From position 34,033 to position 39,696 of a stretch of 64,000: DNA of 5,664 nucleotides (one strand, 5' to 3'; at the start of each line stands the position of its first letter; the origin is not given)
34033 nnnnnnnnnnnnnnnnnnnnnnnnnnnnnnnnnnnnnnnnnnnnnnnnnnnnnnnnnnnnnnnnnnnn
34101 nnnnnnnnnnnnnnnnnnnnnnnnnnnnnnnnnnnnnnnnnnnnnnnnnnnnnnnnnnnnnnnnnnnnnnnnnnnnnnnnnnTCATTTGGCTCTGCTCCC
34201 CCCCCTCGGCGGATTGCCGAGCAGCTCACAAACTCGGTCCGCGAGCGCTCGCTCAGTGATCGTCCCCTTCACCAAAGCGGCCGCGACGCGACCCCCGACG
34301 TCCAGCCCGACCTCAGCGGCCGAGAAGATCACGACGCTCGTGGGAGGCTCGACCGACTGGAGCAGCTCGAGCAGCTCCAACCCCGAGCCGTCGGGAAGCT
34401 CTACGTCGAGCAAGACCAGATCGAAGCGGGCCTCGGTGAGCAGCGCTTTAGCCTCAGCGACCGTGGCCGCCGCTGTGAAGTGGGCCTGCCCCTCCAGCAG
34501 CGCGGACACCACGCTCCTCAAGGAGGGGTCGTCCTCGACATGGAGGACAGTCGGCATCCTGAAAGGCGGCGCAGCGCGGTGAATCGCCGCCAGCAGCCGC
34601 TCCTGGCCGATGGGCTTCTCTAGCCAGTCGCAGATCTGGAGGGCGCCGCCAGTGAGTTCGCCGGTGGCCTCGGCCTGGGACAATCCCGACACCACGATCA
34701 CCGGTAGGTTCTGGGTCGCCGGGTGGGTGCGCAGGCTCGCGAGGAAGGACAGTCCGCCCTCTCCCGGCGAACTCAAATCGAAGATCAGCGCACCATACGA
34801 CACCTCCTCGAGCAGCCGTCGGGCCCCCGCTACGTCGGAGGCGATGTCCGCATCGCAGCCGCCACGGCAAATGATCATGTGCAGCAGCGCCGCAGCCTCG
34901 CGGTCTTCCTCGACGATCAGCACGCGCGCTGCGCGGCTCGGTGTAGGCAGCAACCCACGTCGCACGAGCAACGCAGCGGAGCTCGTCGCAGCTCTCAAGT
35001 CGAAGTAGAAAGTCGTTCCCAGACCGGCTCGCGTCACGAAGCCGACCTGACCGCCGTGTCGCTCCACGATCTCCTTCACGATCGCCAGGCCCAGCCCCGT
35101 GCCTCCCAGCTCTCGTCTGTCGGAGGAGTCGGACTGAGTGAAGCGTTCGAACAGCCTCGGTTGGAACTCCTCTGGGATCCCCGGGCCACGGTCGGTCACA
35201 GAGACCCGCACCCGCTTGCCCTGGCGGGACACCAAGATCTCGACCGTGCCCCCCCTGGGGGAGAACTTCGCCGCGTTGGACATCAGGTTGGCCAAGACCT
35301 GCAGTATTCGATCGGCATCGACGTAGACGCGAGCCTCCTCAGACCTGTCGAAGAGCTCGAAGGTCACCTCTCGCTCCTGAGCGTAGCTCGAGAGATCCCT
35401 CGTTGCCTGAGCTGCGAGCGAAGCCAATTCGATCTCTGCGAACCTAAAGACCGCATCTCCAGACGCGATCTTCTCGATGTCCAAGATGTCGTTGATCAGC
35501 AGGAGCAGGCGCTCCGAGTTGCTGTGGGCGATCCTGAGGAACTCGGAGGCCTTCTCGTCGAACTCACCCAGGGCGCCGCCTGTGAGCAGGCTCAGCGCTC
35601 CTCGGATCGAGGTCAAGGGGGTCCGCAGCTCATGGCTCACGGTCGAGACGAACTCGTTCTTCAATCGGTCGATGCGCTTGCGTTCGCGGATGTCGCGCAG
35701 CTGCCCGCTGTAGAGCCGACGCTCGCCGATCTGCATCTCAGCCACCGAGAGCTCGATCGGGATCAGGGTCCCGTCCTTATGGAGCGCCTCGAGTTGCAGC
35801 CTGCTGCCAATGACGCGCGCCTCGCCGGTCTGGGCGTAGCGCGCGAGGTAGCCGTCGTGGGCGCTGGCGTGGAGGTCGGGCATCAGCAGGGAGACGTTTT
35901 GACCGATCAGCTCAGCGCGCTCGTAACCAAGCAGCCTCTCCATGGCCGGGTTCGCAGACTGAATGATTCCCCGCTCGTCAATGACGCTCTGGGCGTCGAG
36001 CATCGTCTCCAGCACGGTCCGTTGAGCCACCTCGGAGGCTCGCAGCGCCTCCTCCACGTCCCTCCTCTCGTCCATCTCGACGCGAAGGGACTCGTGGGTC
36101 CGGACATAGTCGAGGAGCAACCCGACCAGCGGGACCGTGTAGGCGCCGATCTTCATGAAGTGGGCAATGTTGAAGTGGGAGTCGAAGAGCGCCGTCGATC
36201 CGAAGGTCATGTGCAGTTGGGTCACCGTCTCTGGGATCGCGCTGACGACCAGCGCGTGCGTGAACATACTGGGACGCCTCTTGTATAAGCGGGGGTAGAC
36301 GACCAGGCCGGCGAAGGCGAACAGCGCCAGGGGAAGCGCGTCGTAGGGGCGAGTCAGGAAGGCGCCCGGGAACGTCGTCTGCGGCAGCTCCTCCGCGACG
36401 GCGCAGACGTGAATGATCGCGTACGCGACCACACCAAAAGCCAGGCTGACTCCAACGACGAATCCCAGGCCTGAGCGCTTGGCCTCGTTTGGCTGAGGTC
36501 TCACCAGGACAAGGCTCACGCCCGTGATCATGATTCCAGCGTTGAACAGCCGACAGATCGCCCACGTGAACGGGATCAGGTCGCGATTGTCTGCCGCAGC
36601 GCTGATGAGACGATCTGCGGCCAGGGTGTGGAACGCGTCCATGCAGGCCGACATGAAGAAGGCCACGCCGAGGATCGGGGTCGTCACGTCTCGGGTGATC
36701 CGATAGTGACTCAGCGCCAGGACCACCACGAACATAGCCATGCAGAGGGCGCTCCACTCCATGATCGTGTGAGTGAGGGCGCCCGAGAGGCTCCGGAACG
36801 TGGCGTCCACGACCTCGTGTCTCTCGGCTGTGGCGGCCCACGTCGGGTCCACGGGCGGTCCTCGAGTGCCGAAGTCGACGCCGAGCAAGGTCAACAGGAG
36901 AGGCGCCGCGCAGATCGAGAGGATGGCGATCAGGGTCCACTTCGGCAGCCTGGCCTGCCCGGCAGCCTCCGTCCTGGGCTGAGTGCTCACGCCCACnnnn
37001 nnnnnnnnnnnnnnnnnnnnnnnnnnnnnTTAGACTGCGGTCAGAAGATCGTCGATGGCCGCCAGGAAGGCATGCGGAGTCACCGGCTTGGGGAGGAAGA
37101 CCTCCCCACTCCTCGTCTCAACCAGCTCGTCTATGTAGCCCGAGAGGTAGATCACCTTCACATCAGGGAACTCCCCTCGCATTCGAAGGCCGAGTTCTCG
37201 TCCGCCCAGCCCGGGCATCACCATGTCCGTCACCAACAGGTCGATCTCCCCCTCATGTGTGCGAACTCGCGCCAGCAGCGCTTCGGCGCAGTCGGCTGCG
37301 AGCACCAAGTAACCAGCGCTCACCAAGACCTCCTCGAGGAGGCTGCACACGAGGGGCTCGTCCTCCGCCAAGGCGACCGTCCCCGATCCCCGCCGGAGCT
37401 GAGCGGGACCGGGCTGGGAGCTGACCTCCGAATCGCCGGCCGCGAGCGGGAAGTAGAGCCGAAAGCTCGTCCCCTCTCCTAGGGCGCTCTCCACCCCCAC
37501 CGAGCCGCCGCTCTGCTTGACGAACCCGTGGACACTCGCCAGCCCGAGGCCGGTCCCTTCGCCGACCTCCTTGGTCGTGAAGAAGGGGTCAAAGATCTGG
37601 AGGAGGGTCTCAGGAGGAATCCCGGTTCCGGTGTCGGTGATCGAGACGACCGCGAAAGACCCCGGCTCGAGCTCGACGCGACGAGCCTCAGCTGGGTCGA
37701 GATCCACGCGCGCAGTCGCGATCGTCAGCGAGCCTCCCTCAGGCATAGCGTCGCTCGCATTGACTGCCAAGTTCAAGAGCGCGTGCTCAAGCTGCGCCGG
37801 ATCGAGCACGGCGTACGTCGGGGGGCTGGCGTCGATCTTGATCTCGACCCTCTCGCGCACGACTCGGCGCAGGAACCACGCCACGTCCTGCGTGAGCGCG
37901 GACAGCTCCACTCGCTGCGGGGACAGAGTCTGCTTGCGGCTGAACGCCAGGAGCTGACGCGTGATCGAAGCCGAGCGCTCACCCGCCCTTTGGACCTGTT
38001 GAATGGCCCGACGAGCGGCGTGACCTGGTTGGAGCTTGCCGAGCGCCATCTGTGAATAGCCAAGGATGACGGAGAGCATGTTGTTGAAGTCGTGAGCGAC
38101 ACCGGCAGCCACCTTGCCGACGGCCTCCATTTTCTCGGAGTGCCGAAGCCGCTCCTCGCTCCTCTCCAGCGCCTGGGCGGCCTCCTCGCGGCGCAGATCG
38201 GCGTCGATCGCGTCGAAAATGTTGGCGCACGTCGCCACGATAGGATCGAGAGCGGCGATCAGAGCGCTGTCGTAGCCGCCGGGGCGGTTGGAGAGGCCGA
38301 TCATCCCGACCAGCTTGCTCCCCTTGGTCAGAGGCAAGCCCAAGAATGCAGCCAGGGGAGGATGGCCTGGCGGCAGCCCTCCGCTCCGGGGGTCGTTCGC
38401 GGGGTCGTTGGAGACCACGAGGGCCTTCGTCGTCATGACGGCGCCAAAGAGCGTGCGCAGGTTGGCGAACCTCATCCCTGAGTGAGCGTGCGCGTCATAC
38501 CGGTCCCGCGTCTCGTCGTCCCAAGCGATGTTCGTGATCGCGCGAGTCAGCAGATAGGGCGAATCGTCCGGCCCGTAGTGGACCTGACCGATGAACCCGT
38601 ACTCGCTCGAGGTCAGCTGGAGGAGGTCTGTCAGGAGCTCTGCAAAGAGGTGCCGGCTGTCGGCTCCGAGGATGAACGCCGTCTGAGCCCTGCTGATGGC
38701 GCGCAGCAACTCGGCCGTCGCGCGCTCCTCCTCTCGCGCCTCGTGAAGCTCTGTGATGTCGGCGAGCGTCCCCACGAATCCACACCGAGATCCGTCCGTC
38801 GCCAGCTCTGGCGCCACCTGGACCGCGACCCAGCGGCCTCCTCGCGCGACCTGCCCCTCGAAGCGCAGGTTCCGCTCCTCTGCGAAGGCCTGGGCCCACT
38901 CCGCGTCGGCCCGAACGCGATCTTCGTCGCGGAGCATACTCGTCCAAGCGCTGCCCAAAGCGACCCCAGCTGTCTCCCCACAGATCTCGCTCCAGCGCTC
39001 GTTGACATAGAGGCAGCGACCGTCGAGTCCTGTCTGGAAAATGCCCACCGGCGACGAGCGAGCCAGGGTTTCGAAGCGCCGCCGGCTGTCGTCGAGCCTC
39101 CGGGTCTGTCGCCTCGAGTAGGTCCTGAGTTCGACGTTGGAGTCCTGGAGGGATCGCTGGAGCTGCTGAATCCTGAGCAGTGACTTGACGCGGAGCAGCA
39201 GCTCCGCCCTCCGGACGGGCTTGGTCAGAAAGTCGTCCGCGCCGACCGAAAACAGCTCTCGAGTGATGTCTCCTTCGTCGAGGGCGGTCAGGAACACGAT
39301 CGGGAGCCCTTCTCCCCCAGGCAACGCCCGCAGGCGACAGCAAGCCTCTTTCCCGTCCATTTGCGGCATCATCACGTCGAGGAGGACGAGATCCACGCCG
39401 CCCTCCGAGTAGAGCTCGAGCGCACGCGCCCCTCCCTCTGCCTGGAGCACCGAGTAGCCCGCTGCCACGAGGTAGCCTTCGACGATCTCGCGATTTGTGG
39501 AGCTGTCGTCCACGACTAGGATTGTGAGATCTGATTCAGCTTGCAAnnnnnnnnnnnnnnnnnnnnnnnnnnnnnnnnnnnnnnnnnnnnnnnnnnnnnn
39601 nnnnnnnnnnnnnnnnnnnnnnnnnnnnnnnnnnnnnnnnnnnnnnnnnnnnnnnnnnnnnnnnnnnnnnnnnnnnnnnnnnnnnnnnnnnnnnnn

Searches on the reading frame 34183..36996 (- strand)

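Call 89: search_protein_families(library=ncbifam, proteins=[window:34183-36996:-], max_evalue=1e-10)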
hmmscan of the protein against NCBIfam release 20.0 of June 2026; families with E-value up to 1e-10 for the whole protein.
window:34183-36996:- (937 aa): 91 families (the best 25 are shown)
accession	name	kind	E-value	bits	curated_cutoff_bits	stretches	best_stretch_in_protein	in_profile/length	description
NF047874.1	MASE3_PAS_HK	subfamily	1.4e-72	245.5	560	1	74-670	14-626/655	MASE3 domain-containing sensor histidine kinase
NF046044.1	PnpS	equivalog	1.4e-69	235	400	1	310-667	42-389/390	two-component system histidine kinase PnpS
TIGR02956.1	TMAO_torS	equivalog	1.5e-68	231.8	676.5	2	443-807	461-818/967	TMAO reductase system sensor histidine kinase/response regulator TorS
NF033092.0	HK_WalK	equivalog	2.6e-67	227.8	725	1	314-667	246-592/594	cell wall metabolism sensor histidine kinase WalK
TIGR02966.1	phoR_proteo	equivalog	5.9e-60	203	334.2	1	326-666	9-332/333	phosphate regulon sensor histidine kinase PhoR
NF038297.2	hybrid_HK_HrmK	equivalog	2.4e-53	181.7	725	1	437-772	226-573/607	hybrid histidine kinase/response regulator HrmK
NF045911.1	TCSHisKinNblS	equivalog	1.1e-52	179.3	1000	1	305-668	249-619/621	two-component system sensor histidine kinase NblS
NF008302.0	PRK11091.1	equivalog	3.7e-51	174.2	838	1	300-806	132-640/779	aerobic respiration two-component sensor histidine kinase ArcB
NF041777.1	sens_FixL_Rhizob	equivalog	2.1e-50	171.8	850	1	304-672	104-484/485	sensor protein FixL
NF011874.0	PRK15347.1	equivalog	7e-49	166.6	852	1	438-671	390-616/921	two component system sensor kinase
NF008318.0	PRK11107.1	equivalog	2e-48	165.2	890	1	443-882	290-736/920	two-component sensor histidine kinase BarA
NF047465.1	hybrid_HK_LvrA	exception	1.3e-46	159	1200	1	440-663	196-416/819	hybrid histidine kinase/response regulator LvrA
NF040691.1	MtrAB_MtrB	equivalog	1.4e-43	149.7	450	1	435-667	260-490/507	MtrAB system histidine kinase MtrB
NF041947.1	LuxQ_Vibrio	equivalog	6.4e-43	146.7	1200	1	440-757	466-790/843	quorum-sensing autoinducer 2 sensor kinase/phosphatase LuxQ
NF033093.1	HK_VicK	exception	1.1e-41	143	680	1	426-664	186-430/448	cell wall metabolism sensor histidine kinase VicK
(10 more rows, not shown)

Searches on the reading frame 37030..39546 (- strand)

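Call 89: search_protein_families(library=ncbifam, proteins=[window:37030-39546:-], max_evalue=1e-10)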
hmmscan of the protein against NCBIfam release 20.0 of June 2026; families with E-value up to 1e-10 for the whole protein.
window:37030-39546:- (838 aa): 107 families (the best 25 are shown)
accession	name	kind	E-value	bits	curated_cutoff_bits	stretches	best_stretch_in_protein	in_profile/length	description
NF046020.1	HisKinCckABruc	equivalog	3.3e-110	369.4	1000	2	464-834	468-866/868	cell cycle histidine kinase CckA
NF010076.0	PRK13557.1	subfamily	4e-98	329.2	631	1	463-811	150-505/540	histidine kinase famiy protein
NF046026.1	HisKinCckACaul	equivalog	1.9e-96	323.7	1000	2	463-823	289-664/678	cell cycle histidine kinase CckA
NF010411.0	PRK13837.1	equivalog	7.5e-84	282.2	647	1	439-831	417-808/828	two-component system VirA-like sensor kinase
NF052574.1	HisKinEspCMyxo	equivalog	7.2e-57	193.1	1200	1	463-836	404-784/785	serine histidine kinase EspC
NF008468.0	PRK11360.1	equivalog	1.4e-50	172.3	646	1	460-706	380-613/616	two-component system sensor histidine kinase AtoS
NF052573.1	HisKinEspAMyxo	equivalog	3.9e-47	160.7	1400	1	464-796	372-705/755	serine histidine kinase EspA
NF041880.1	EPS_EpsF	equivalog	2.9e-42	144.8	900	2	12-279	1-272/492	response regulator EpsF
NF007688.0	PRK10364.1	equivalog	7.1e-42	143.7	479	1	461-703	225-453/460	two-component system sensor histidine kinase ZraS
TIGR02956.1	TMAO_torS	equivalog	4.5e-40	137.6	676.5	2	481-835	469-820/967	TMAO reductase system sensor histidine kinase/response regulator TorS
NF007135.0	PRK09581.1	equivalog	1.1e-38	133.3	474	1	8-139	4-135/457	PleD family two-component system response regulator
NF047466.1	hybrid_RR_LvrB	exception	8.3e-37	127.2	500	1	454-701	130-376/377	hybrid histidine kinase/response regulator LvrB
NF011874.0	PRK15347.1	equivalog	4.2e-35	121.1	852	2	7-133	691-818/921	two component system sensor kinase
NF008099.0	PRK10841.1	equivalog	1.3e-33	115.8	920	1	2-116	820-932/949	two-component system sensor histidine kinase RcsC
NF008302.0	PRK11091.1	equivalog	2e-33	115.6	838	2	537-794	347-596/779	aerobic respiration two-component sensor histidine kinase ArcB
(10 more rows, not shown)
